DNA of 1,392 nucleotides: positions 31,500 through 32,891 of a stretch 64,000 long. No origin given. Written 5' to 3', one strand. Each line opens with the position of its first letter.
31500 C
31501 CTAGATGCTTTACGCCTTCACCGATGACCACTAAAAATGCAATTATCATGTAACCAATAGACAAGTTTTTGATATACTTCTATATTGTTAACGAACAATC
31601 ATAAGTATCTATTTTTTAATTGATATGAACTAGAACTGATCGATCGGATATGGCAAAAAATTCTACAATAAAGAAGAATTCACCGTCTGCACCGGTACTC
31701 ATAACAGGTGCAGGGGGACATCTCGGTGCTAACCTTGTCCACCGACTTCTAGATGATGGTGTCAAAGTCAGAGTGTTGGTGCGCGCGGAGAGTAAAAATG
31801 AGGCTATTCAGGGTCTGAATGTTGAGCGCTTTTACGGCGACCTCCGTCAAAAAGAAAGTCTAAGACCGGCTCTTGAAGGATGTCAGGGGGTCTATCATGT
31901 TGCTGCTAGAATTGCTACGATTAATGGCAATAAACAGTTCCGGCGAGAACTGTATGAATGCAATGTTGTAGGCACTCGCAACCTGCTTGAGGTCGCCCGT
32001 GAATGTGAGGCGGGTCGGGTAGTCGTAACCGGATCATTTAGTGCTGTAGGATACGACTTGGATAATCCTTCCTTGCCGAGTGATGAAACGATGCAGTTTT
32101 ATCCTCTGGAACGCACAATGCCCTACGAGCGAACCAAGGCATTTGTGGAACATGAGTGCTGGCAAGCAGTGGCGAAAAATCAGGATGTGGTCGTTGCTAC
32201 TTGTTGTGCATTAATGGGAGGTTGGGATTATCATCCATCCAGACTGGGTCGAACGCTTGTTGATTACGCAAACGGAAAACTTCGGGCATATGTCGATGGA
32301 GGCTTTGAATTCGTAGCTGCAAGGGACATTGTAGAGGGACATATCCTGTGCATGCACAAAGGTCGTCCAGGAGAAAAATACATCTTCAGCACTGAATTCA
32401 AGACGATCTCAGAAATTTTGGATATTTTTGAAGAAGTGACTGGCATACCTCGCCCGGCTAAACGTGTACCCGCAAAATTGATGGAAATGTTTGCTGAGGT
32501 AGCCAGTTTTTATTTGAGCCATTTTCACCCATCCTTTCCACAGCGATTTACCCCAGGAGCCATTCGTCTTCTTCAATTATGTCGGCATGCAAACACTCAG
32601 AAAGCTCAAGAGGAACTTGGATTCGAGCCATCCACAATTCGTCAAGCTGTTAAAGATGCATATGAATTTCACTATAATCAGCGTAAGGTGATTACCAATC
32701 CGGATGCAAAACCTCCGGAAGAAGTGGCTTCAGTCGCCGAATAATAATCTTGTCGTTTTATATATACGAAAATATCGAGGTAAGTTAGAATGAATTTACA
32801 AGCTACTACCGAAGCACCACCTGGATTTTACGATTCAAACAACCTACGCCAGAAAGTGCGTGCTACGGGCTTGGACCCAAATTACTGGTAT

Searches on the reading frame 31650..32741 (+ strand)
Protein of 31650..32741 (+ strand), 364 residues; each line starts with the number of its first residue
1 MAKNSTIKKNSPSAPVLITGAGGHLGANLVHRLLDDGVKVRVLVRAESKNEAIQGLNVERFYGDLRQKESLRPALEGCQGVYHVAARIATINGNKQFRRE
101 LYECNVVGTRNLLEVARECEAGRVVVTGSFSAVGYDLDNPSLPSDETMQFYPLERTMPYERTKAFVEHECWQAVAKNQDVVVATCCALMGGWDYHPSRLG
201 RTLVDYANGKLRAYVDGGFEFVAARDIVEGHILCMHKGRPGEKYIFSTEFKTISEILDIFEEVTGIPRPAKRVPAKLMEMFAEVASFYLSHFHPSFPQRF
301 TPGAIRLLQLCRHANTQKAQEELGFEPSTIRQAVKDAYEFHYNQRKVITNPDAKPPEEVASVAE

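Call 6: search_protein_families(library=pfam, proteins=[window:31650-32741:+], max_evalue=0.001)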
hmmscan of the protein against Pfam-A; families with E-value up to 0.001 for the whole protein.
window:31650-32741:+ (364 aa): 10 families
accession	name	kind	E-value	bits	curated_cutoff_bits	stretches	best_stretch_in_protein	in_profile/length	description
PF01370.27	Epimerase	-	4.5e-32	111.8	20.9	1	16-244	1-237/240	NAD dependent epimerase/dehydratase family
PF16363.11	GDP_Man_Dehyd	-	1.4e-20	74.5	27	1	17-330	1-325/332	GDP-mannose 4,6 dehydratase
PF01073.25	3Beta_HSD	-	1.4e-19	70.6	22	1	17-186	1-175/280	3-beta hydroxysteroid dehydrogenase/isomerase family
PF13460.12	NAD_binding_10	-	2.7e-14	53.9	27.2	1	20-133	1-102/184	NAD(P)H-binding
PF07993.18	NAD_binding_4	-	6.7e-13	48.8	20.1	2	74-183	85-202/258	Male sterility protein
PF05368.20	NmrA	-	2.6e-12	47.4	27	1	16-86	5-78/298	NmrA-like family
PF02719.21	Polysacc_synt_2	-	4.7e-11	42.8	20.2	1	16-128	1-127/293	Polysaccharide biosynthesis protein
PF04321.23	RmlD_sub_bind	-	6.7e-06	25.8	27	1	16-121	3-94/287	RmlD substrate binding domain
PF08659.16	KR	-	0.00012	22.5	22.6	1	16-133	3-140/180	KR domain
PF00106.31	adh_short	-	0.00087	19.3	26.6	0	16-79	3-72/195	short chain dehydrogenase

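Call 51: search_protein_families(library=ncbifam, proteins=[window:31650-32741:+], max_evalue=0.00001)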
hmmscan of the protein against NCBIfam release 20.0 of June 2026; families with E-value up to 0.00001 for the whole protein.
window:31650-32741:+ (364 aa): 19 families
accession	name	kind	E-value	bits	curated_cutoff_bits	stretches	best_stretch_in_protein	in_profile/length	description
NF052578.1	StrlDmthSdmBMthl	equivalog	2.4e-93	313.5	600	1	16-345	3-325/328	sterol demethylase protein SdmB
TIGR03466.1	HpnA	hypoth_equivalog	2.9e-69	233.5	367.65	1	15-342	2-322/327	hopanoid-associated sugar epimerase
NF042422.1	oxyalk_red_OleD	equivalog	1.6e-21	77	580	1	16-276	3-262/329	2-alkyl-3-oxoalkanoate reductase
NF042423.1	oxyalk_red_Shew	equivalog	1.2e-20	73.8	580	1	15-327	10-320/331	2-alkyl-3-oxoalkanoate reductase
TIGR04180.1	EDH_00030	hypoth_equivalog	2.3e-16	59.7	475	1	16-134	1-126/297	NAD-dependent 4,6-dehydratase LegB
TIGR01179.1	galE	equivalog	9.4e-13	47.7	262.3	1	16-168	2-154/332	UDP-glucose 4-epimerase GalE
TIGR01746.1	Thioester-redct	subfamily_domain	5.1e-11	42.4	213.35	1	16-56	2-44/371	thioester reductase domain-containing protein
NF041293.1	G6PDh_Azf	equivalog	9.8e-11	41.5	400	1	14-134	3-120/252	NAD-dependent glucose-6-phosphate dehydrogenase Azf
NF043036.1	ErythonDh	equivalog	4.5e-10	39.2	325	1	16-137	3-133/321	D-erythronate dehydrogenase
TIGR01181.1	dTDP_gluc_dehyt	equivalog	4.6e-10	39.1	365.1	1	16-257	2-254/321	dTDP-glucose 4,6-dehydratase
TIGR04130.1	FnlA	equivalog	2.8e-09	36.4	730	1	16-132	7-127/337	UDP-N-acetylglucosamine 4,6-dehydratase/5-epimerase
TIGR03589.1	PseB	equivalog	5.6e-09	35.4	407.75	1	15-126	6-122/324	UDP-N-acetylglucosamine 4,6-dehydratase (inverting)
TIGR01777.1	yfcH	hypoth_equivalog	6.6e-09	35.8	207.35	1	16-137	1-117/292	TIGR01777 family oxidoreductase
NF050030.1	thlkprotThyD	equivalog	4.1e-08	32.8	400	1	16-135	3-126/305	thylakoid membrane protein ThyD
NF058621.1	DiazavRedAvaA7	equivalog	4.3e-08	33.2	400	1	16-279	3-262/304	3-diazoavenalumate denitrifying reductase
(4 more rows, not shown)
